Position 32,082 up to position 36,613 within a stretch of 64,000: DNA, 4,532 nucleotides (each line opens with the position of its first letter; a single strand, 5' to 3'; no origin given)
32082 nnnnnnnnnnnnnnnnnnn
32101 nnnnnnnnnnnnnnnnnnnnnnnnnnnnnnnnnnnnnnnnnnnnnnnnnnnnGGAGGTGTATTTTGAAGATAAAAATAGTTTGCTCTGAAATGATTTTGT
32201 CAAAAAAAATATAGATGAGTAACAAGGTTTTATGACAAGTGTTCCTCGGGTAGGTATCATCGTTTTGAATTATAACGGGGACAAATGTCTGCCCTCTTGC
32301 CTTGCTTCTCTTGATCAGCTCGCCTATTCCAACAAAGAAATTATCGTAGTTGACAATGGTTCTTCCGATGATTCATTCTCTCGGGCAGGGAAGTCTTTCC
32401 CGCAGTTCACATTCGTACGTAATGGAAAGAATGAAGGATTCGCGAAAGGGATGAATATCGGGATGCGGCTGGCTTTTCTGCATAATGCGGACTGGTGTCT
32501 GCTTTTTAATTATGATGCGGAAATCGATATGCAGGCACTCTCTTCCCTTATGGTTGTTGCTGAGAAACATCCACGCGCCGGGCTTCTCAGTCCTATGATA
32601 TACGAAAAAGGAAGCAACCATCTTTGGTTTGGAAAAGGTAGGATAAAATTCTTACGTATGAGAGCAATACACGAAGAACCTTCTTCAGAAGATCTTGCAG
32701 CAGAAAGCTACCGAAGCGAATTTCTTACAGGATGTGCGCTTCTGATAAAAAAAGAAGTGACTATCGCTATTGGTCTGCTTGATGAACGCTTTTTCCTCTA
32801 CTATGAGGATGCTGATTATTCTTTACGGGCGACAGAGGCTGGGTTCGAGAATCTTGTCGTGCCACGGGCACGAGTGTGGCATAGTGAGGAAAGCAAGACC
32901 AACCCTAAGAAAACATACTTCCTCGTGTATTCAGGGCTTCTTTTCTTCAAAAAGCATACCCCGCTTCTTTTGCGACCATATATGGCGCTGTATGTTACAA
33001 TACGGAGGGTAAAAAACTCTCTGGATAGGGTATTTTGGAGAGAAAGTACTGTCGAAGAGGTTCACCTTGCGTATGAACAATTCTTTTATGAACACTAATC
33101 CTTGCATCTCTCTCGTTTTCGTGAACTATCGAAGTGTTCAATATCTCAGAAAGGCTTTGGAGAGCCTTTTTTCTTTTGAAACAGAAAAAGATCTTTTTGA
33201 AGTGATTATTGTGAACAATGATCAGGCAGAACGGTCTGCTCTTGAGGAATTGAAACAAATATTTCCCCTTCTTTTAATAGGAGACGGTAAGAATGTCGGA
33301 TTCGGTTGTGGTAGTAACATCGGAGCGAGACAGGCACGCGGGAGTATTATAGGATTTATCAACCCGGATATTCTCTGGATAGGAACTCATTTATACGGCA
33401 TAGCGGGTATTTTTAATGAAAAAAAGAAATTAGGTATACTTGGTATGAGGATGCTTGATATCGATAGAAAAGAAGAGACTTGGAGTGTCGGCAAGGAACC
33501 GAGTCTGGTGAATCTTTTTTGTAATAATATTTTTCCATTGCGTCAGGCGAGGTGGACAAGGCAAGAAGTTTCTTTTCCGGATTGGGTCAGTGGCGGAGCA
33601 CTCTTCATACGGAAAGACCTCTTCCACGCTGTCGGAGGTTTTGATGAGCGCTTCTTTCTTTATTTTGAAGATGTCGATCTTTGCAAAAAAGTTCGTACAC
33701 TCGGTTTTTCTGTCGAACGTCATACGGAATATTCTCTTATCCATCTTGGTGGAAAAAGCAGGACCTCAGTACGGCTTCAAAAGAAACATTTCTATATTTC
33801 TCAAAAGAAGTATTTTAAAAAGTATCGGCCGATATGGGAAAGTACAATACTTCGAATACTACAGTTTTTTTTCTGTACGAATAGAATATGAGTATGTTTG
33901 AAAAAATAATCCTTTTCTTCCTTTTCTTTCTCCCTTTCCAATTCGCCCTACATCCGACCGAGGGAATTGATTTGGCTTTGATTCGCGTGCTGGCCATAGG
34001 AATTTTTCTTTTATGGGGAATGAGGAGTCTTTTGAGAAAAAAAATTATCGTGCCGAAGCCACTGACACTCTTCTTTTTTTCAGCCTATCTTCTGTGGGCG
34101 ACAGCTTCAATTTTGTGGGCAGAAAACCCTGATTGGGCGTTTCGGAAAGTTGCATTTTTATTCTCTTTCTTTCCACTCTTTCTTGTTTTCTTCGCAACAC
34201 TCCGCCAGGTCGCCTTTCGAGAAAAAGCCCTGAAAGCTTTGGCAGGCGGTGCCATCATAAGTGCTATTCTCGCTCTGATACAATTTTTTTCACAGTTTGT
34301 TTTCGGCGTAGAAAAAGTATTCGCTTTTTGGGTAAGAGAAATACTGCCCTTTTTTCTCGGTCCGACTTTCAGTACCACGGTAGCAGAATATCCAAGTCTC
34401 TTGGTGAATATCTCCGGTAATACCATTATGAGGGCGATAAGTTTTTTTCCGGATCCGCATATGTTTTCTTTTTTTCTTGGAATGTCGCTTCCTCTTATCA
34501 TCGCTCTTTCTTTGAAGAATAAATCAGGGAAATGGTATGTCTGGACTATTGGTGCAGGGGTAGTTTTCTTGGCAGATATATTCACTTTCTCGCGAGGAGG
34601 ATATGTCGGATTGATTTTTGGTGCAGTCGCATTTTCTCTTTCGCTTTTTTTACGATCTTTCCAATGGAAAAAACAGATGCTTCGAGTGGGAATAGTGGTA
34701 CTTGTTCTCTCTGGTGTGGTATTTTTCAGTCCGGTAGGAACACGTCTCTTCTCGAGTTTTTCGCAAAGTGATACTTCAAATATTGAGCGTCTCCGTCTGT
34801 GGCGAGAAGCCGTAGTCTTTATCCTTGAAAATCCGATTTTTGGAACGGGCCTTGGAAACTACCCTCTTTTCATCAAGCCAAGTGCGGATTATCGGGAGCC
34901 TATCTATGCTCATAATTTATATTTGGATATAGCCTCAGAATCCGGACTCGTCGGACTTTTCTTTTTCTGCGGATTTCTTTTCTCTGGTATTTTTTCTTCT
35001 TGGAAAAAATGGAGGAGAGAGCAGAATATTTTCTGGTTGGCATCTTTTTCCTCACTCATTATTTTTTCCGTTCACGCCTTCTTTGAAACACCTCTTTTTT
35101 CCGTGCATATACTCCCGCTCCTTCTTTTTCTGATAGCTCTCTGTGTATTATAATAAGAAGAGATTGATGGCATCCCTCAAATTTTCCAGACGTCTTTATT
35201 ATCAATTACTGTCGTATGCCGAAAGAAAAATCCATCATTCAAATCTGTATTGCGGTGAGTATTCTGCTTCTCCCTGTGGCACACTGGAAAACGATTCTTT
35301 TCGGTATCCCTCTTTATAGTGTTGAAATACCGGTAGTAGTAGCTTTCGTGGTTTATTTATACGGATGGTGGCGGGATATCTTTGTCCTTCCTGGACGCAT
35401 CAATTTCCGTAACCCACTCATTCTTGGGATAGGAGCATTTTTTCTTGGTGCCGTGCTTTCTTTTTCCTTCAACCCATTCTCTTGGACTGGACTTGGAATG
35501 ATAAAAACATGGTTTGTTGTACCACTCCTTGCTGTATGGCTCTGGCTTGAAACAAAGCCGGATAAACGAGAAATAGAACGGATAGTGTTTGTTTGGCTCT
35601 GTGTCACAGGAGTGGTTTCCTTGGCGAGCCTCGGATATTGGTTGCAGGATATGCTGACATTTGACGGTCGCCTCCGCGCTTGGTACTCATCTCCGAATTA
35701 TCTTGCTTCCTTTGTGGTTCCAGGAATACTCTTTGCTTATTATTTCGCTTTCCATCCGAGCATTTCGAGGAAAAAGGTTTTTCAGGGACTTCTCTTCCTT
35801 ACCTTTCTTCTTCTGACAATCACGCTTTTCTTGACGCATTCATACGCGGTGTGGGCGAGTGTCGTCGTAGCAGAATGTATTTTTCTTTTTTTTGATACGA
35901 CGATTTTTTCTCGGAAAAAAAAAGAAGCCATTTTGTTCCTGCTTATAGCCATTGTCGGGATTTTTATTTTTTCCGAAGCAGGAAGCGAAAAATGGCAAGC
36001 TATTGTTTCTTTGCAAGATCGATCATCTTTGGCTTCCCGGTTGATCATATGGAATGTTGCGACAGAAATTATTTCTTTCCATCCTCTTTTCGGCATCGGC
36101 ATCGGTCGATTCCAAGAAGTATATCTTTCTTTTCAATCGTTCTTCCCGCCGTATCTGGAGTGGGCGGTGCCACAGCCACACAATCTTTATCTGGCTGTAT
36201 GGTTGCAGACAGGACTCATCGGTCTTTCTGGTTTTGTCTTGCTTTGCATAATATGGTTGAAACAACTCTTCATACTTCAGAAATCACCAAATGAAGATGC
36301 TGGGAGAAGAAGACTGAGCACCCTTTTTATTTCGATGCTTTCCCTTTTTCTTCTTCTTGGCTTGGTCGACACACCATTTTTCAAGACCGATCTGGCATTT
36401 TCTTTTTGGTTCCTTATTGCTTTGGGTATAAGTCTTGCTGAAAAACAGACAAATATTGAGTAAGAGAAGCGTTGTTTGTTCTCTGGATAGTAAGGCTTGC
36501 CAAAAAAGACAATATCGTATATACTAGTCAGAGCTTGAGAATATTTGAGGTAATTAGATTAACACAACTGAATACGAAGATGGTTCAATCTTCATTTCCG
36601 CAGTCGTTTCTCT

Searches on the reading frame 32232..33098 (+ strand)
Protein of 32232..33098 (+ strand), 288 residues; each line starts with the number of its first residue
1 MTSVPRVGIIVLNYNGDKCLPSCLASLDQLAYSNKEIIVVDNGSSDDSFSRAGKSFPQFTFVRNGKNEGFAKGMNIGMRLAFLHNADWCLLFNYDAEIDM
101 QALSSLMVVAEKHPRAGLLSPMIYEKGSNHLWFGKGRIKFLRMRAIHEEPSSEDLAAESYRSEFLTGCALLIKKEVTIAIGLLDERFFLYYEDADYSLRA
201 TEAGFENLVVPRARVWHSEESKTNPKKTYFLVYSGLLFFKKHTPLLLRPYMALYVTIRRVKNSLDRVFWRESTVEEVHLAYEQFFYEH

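Call 8: search_protein_families(library=pfam, proteins=[window:32232-33098:+])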
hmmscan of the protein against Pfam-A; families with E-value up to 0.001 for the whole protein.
window:32232-33098:+ (288 aa): 2 families
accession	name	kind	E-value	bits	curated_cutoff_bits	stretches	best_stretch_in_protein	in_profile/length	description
PF00535.33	Glycos_transf_2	-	8.3e-17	62.1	23.3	1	9-176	2-163/168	Glycosyl transferase family 2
PF13641.12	Glyco_tranf_2_3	-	5.4e-11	43.4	27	1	5-222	1-216/230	Glycosyltransferase like family 2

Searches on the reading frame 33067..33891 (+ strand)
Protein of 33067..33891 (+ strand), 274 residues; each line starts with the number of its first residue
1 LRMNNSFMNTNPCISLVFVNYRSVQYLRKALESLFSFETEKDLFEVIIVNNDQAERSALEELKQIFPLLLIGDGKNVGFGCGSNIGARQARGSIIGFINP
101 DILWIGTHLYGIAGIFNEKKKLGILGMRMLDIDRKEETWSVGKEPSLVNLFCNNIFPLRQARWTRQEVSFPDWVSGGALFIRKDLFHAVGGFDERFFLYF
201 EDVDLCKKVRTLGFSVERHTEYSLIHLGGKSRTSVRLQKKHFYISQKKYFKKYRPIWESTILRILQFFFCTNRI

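Call 8: search_protein_families(library=pfam, proteins=[window:33067-33891:+])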
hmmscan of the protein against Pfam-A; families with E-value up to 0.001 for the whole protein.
window:33067-33891:+ (274 aa): 4 families
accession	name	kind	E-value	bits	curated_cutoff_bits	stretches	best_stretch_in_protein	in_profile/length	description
PF00535.33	Glycos_transf_2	-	1.4e-11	45.1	23.3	1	15-154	1-133/168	Glycosyl transferase family 2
PF10111.15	Glyco_tranf_2_2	-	6e-06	26.4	27.3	0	176-209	165-199/276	Glycosyltransferase like family 2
PF02709.20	Glyco_transf_7C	-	3.7e-05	23.7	23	1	175-220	20-66/78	N-terminal domain of galactosyltransferase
PF13641.12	Glyco_tranf_2_3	-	4e-05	24.2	27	1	14-218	3-203/230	Glycosyltransferase like family 2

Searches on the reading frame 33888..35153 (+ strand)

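Call 8: search_protein_families(library=pfam, proteins=[window:33888-35153:+])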
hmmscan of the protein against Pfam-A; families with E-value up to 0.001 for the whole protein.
window:33888-35153:+ (421 aa): 1 family
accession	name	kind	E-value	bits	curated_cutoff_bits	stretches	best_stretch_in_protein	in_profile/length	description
PF04932.20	Wzy_C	-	1.3e-22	80.6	31.7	1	227-361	7-149/149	O-Antigen ligase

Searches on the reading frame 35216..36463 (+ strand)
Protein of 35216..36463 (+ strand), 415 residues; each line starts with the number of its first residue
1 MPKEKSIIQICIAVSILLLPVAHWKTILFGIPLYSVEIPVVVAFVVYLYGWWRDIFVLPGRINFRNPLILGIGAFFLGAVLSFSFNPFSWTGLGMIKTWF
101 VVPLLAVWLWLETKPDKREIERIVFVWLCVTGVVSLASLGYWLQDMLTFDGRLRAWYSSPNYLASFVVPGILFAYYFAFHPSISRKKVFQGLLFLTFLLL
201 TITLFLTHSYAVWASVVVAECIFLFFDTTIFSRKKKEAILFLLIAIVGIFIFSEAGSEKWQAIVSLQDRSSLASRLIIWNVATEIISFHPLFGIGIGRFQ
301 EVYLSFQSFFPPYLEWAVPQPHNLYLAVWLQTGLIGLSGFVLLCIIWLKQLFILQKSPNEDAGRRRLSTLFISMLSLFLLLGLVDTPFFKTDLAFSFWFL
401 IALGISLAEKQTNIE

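Call 8: search_protein_families(library=pfam, proteins=[window:35216-36463:+])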
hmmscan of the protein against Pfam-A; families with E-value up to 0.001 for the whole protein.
window:35216-36463:+ (415 aa): 1 family
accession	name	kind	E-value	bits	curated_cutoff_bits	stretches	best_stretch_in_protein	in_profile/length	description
PF04932.20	Wzy_C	-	1e-22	81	31.7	1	195-341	1-149/149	O-Antigen ligase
